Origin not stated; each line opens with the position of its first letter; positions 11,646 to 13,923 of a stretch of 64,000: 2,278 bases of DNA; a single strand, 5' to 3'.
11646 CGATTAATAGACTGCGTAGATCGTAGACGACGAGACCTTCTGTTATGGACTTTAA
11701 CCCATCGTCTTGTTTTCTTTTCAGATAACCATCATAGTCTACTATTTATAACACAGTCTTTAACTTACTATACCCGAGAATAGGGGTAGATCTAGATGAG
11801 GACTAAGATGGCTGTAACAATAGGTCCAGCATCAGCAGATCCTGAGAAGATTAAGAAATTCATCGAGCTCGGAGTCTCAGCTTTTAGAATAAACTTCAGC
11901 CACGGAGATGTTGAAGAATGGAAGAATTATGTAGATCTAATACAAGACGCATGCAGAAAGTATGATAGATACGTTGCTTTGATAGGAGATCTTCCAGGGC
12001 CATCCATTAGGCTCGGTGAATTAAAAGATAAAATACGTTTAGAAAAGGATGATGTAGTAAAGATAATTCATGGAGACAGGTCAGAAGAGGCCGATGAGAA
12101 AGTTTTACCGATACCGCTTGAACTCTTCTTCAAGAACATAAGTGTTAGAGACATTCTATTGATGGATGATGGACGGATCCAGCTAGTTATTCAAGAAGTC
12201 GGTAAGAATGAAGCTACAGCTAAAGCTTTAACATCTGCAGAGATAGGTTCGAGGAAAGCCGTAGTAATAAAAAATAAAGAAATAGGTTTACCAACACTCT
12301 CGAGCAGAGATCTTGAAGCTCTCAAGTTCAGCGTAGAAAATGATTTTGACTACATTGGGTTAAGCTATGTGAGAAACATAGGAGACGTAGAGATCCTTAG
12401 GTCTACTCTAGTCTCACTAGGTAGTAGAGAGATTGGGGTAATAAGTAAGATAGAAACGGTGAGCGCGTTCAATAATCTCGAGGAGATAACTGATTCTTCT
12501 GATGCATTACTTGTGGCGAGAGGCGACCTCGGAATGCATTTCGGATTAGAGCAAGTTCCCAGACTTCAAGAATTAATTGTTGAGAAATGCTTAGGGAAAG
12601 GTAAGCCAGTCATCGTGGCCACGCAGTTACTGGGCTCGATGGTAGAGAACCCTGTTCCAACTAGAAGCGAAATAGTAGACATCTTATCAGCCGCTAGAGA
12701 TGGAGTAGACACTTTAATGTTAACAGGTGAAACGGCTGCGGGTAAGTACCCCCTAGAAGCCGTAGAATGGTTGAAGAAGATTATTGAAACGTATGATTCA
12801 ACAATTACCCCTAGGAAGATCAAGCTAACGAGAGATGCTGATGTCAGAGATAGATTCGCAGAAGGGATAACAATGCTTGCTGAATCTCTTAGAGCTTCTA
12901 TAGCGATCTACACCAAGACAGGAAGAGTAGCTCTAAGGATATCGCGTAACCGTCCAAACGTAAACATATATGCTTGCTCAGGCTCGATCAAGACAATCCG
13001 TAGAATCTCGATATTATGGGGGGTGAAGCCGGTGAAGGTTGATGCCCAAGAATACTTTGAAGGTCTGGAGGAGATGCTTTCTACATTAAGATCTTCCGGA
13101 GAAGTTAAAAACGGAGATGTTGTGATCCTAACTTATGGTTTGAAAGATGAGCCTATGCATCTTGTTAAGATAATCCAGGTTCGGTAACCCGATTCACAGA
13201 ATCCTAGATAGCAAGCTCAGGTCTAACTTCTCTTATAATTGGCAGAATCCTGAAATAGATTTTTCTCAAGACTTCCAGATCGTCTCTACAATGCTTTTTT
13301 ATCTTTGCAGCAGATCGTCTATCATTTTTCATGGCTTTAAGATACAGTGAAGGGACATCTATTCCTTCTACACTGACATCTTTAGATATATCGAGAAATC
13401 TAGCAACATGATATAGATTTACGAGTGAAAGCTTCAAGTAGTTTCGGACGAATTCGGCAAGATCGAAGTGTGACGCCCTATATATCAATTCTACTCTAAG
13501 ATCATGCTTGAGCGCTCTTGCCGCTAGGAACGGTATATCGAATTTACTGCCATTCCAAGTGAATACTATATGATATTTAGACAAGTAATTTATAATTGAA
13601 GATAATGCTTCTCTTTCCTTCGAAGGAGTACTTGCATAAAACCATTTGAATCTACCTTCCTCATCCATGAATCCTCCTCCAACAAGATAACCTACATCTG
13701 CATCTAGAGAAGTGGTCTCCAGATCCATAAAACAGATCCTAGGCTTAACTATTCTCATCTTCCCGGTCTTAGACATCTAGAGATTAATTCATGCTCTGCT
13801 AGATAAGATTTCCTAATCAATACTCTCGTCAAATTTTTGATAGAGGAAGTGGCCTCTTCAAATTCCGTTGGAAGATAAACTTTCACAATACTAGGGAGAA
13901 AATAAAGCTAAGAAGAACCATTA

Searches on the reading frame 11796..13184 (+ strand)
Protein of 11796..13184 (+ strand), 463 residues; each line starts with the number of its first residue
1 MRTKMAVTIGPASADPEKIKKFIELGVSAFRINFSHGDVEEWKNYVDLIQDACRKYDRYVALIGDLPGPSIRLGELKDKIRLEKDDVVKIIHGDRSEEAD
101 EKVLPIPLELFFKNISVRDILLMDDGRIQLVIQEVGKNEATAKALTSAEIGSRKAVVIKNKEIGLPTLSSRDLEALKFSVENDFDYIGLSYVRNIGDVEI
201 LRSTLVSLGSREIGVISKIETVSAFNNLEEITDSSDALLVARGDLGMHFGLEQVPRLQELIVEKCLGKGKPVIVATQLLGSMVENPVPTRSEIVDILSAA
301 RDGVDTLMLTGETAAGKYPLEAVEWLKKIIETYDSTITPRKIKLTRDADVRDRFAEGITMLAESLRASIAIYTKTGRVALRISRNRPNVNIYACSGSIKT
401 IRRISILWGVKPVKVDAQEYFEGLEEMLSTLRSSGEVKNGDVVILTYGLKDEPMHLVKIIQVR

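Call 37: search_protein_families(library=pfam, proteins=[window:11796-13184:+], max_evalue=0.00001)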
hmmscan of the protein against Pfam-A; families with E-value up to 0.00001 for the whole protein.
window:11796-13184:+ (463 aa): 2 families
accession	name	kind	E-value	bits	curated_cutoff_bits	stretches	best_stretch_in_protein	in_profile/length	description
PF00224.27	PK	-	1.4e-86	291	30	1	2-323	3-328/328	Pyruvate kinase, barrel domain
PF02887.21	PK_C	-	2.1e-18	66.9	28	1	357-451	6-102/114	Pyruvate kinase, alpha/beta domain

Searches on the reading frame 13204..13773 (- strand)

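Call 45: search_protein_families(library=pfam, proteins=[window:13204-13773:-], max_evalue=0.00001)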
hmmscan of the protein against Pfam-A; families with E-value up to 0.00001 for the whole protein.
window:13204-13773:- (189 aa): 2 families
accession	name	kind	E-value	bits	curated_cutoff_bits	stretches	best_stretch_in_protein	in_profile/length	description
PF13482.12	RNase_H_2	-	2.2e-22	80.2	22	1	14-173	1-161/165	RNase_H superfamily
PF10108.15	DNA_pol_B_exo2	-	1.4e-09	38.4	24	0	48-95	31-80/213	Predicted 3'-5' exonuclease related to the exonuclease domain of PolB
